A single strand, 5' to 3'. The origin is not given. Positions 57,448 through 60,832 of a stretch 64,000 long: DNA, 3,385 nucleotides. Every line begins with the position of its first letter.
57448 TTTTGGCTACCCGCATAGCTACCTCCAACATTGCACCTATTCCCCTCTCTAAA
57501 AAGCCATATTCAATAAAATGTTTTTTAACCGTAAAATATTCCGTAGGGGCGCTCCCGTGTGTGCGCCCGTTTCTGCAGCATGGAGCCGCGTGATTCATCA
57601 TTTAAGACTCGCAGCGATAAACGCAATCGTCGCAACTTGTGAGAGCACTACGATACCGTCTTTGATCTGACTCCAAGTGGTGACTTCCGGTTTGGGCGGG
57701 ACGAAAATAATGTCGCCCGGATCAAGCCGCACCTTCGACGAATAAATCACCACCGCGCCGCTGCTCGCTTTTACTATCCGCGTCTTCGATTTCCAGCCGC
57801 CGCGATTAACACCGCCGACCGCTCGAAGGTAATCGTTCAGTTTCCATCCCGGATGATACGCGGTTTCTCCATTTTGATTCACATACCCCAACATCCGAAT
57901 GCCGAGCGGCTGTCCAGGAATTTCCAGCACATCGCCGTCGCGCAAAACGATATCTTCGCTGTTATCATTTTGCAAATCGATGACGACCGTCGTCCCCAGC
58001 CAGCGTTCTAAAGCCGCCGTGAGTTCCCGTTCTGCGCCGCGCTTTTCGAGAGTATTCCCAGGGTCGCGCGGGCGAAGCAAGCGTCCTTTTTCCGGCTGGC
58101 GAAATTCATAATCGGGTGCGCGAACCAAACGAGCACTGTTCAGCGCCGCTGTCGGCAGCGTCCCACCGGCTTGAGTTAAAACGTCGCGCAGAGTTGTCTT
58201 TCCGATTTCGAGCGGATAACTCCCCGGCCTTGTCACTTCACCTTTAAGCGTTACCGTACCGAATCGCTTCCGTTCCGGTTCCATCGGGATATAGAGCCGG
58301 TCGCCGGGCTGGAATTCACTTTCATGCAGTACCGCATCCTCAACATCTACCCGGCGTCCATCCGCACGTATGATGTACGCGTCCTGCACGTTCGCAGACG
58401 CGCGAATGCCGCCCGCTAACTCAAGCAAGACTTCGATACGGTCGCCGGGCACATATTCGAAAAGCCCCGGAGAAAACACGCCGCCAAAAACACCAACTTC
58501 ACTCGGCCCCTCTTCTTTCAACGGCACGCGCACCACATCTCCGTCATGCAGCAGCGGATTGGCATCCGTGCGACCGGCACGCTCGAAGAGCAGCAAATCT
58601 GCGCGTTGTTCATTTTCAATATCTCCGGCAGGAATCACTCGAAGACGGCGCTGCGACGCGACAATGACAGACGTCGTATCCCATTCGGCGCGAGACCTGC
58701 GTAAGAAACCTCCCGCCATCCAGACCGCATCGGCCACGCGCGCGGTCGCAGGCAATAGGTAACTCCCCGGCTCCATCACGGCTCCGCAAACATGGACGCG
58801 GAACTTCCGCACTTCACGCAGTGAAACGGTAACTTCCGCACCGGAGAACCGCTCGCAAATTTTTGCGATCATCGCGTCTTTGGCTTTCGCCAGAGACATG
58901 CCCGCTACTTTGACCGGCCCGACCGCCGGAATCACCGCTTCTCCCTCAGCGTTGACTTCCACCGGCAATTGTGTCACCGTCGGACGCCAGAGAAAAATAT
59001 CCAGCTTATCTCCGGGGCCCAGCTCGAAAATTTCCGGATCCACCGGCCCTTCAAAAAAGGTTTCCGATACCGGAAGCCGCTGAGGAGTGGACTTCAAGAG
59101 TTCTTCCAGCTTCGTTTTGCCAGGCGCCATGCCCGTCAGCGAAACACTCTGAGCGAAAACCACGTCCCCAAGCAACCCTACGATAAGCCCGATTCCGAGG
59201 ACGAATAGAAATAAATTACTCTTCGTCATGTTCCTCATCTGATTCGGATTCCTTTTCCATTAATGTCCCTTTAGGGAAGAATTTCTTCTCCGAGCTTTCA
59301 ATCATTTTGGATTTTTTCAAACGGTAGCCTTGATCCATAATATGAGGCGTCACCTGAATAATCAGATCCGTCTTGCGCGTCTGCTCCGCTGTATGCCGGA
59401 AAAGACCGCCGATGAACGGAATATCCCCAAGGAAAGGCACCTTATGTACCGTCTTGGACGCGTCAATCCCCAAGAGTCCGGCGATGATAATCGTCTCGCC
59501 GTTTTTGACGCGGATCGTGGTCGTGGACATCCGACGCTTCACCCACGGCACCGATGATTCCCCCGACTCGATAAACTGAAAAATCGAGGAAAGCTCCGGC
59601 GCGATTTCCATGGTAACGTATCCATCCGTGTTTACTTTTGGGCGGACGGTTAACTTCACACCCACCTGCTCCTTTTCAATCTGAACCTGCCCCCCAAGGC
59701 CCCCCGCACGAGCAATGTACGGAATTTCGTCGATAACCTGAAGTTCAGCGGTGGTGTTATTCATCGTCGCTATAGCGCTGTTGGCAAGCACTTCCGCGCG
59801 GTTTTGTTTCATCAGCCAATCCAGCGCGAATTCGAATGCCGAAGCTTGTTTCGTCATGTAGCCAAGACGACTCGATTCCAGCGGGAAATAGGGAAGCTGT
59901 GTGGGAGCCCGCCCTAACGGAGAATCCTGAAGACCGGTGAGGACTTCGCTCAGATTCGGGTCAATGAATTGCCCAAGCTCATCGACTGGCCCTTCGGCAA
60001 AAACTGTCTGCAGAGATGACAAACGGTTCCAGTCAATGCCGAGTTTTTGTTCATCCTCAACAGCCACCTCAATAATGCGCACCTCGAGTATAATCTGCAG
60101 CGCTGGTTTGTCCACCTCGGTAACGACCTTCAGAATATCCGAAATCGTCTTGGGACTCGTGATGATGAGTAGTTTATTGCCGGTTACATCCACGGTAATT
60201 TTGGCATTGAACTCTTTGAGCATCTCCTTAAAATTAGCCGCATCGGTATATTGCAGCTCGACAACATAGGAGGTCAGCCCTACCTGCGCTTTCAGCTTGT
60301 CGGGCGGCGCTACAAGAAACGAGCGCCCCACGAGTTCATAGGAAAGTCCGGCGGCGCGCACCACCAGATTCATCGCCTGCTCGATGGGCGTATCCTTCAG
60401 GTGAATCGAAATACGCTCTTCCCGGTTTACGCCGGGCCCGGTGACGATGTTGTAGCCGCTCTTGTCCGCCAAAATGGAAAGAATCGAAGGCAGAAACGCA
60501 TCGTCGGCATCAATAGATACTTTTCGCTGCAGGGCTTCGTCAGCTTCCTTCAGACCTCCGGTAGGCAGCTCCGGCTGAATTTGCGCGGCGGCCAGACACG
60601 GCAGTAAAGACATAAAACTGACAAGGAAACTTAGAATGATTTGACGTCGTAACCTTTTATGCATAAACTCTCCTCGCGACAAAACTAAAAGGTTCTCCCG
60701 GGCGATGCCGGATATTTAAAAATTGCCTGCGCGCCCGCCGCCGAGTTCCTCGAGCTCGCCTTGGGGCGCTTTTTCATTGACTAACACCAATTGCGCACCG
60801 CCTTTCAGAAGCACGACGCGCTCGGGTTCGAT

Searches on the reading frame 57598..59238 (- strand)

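Call 61: search_protein_families(library=pfam, proteins=[window:57598-59238:-], max_evalue=0.0001)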
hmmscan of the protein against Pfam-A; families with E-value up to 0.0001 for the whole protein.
window:57598-59238:- (546 aa): 3 families
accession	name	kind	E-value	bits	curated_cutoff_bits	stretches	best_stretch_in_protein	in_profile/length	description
PF10531.15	SLBB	-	8.7e-26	90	27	2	329-373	2-45/55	SLBB domain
PF22461.2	SLBB_2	-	1.6e-21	76.6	27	1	329-438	3-77/79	SLBB domain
PF02563.21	Poly_export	-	4.4e-13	49.7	28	1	72-140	8-76/77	Polysaccharide biosynthesis/export protein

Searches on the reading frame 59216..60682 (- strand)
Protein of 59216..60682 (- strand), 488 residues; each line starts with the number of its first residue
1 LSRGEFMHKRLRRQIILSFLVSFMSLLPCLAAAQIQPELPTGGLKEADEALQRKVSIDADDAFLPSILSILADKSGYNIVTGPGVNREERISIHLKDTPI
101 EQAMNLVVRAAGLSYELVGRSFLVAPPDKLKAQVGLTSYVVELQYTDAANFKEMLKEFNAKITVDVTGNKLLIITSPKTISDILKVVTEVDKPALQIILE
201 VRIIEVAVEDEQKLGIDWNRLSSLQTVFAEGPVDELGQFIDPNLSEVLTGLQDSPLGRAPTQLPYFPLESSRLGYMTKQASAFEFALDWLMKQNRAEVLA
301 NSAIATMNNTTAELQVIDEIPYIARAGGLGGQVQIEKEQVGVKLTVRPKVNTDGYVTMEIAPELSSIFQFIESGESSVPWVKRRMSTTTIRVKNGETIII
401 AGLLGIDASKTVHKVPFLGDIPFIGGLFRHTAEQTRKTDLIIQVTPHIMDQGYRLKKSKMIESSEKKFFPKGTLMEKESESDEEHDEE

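Call 61: search_protein_families(library=pfam, proteins=[window:59216-60682:-], max_evalue=0.0001)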
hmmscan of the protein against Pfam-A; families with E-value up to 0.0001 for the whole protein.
window:59216-60682:- (488 aa): 3 families
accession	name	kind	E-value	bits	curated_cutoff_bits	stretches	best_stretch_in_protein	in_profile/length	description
PF00263.26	Secretin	-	7.9e-43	146.4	27.5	1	290-450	2-169/169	Bacterial type II and III secretion system protein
PF03958.22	Secretin_N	-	2e-06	28.3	28.2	1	140-196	3-69/69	Bacterial type II/III secretion system short domain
PF07660.19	STN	-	2.3e-06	27.7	28.4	1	77-126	1-51/52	Secretin and TonB N terminus short domain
